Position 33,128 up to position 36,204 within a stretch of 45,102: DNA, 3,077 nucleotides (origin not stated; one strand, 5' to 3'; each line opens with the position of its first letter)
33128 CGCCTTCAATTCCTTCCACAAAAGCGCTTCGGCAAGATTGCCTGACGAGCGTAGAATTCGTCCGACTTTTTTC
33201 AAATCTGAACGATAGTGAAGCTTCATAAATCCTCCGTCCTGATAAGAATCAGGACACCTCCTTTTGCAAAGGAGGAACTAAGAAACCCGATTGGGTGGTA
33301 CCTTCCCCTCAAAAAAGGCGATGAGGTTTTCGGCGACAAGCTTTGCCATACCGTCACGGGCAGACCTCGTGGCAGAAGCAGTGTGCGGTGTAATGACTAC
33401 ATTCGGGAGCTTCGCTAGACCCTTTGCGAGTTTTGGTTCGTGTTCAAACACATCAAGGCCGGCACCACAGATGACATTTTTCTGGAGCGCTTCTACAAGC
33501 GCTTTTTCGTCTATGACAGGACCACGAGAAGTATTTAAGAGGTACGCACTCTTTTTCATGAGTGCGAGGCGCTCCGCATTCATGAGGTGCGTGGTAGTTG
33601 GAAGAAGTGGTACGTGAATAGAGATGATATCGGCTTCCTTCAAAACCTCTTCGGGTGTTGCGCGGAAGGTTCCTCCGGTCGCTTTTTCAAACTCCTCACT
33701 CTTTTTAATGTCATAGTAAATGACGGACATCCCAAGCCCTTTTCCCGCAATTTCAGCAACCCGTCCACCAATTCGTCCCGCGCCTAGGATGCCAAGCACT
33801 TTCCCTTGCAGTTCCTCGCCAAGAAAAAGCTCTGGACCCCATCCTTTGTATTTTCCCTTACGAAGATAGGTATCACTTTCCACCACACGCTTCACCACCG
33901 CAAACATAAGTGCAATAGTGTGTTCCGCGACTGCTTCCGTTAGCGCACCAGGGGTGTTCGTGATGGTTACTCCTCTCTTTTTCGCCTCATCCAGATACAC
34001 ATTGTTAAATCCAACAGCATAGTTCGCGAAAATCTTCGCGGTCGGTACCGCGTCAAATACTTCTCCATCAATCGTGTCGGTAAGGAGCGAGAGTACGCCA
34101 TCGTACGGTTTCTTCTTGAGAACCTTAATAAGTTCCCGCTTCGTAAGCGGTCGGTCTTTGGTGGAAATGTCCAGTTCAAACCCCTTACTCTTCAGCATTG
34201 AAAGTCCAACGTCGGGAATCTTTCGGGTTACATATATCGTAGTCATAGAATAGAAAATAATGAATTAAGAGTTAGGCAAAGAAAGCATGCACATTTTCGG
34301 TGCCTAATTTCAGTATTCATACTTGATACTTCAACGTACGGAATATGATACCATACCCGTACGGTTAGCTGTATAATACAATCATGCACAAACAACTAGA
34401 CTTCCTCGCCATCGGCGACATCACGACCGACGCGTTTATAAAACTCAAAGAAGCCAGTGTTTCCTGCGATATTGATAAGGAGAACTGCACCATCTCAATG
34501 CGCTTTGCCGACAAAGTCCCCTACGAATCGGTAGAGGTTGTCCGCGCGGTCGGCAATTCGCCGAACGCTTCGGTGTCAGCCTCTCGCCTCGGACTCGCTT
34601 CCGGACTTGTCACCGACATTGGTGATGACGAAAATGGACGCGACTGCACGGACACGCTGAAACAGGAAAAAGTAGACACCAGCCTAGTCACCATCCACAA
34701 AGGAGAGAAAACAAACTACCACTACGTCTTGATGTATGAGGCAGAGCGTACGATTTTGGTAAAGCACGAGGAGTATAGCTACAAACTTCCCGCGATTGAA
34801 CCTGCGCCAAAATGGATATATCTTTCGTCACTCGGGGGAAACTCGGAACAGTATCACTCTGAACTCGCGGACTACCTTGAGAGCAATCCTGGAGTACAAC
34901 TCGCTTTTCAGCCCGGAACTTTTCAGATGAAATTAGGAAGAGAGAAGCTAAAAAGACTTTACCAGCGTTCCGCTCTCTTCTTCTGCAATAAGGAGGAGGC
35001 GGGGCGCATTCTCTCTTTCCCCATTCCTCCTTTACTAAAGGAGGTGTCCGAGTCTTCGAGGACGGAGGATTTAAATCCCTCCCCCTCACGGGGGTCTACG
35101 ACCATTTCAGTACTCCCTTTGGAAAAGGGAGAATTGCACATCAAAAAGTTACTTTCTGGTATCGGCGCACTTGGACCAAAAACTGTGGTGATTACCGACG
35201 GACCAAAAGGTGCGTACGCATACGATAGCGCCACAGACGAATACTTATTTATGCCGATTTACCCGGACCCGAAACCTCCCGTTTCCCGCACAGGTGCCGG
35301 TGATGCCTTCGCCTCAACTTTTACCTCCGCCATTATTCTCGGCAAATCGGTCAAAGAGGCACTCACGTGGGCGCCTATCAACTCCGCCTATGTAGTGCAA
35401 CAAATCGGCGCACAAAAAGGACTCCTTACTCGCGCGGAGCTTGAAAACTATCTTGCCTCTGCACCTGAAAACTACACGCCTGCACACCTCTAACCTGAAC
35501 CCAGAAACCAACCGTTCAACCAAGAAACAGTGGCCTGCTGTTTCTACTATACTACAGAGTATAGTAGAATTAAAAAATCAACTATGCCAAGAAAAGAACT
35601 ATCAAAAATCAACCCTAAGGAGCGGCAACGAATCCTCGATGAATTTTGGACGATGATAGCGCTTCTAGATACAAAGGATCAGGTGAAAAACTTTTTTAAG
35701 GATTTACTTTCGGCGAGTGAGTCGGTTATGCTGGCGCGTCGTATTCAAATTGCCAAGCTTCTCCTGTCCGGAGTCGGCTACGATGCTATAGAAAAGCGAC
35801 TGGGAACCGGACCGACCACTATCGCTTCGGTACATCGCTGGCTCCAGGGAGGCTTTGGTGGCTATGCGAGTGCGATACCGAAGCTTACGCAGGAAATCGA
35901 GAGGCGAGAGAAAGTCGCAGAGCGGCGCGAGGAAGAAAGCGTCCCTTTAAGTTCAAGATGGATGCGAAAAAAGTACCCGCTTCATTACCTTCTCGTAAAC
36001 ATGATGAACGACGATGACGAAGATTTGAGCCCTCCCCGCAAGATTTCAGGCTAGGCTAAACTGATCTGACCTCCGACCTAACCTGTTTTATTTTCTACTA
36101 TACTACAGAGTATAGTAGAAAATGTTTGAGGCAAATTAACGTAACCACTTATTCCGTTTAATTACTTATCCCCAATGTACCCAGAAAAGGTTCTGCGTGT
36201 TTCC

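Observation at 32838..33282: A DUF559/Vsr-like nuclease gene is bracketed by inverted copies of a ~55-bp hairpin element whose solo copies sit in-frame inside enzymes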

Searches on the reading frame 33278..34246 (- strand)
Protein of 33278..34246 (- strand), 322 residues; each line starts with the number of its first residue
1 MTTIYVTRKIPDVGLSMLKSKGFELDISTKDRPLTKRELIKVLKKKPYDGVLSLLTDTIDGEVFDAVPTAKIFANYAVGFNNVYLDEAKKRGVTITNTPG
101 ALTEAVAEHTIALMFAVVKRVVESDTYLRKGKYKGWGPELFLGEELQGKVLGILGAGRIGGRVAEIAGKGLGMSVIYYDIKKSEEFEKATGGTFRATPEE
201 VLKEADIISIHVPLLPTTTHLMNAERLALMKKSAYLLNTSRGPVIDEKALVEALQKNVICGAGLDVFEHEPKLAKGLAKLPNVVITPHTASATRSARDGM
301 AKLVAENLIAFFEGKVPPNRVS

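Call 13: search_protein_families(library=pfam, proteins=[window:33278-34246:-], max_evalue=0.01)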
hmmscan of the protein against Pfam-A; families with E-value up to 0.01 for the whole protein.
window:33278-34246:- (322 aa): 5 families
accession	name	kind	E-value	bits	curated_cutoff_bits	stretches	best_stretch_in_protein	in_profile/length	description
PF02826.25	2-Hacid_dh_C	-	4.6e-58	196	25.1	1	111-290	1-178/178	D-isomer specific 2-hydroxyacid dehydrogenase, NAD binding domain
PF00389.36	2-Hacid_dh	-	5.4e-28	97.8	24.6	1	5-321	2-133/134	D-isomer specific 2-hydroxyacid dehydrogenase, catalytic domain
PF03446.21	NAD_binding_2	-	0.00065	20.2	21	1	151-257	2-110/161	NAD binding domain of 6-phosphogluconate dehydrogenase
PF07991.19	KARI_N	-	0.0032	17.5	20.6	1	146-234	2-89/165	Acetohydroxy acid isomeroreductase, NADPH-binding domain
PF03807.23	F420_oxidored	-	0.0072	17.3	21.6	0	151-214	2-69/94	NADP oxidoreductase coenzyme F420-dependent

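Call 33: find_related_loci(query=window:33278-34246:-, collection=metagenome_contigs, flank=5000)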
Query window:33278-34246:- (322 aa) in metagenome_contigs; peptide patterns used: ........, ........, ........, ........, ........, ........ (x = any residue, [..] = any of these).
429 stretches matched a pattern; 174 encode a relative of the query (tblastn E <= 1e-3); the best 80 are kept; 80 distinct loci.
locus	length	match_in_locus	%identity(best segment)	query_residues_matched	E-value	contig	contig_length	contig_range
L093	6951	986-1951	93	1-322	0e+0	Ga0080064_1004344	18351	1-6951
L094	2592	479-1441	89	1-321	0e+0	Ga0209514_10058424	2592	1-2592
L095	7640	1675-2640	84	1-322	0e+0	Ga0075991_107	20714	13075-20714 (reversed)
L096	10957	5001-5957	82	4-322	2e-177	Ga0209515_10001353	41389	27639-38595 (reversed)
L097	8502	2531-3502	80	1-322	5e-176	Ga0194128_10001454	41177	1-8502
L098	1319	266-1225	79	3-322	0e+0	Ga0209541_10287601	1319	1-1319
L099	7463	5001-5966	78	1-322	1e-171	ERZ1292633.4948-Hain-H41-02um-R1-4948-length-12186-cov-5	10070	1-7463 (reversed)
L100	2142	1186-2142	77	1-319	0e+0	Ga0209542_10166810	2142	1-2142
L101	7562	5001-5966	77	1-322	1e-169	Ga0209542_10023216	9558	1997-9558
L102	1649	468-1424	75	4-322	1e-178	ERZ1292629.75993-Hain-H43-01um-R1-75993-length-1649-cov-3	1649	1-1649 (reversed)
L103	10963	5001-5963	68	1-321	8e-148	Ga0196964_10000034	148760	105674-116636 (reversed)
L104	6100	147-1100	68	4-321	1e-145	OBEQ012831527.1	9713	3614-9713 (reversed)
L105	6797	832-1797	66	1-322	7e-143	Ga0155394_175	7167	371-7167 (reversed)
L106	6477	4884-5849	66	1-322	4e-143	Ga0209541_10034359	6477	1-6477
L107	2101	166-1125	65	3-322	4e-151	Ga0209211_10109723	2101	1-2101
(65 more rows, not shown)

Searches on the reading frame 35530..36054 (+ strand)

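Call 13: search_protein_families(library=pfam, proteins=[window:35530-36054:+], max_evalue=0.01)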
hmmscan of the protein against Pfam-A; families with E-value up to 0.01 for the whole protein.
window:35530-36054:+ (174 aa): 3 families
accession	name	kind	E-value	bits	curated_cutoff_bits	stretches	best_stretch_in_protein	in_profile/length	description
PF01371.25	Trp_repressor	-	2.2e-14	53.7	27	1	36-118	3-86/88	Trp repressor protein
PF13384.12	HTH_23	-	0.0054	17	24.6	0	69-109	5-46/50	Homeodomain-like domain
PF13518.12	HTH_28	-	0.0067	16.9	25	0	70-111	1-43/52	Helix-turn-helix domain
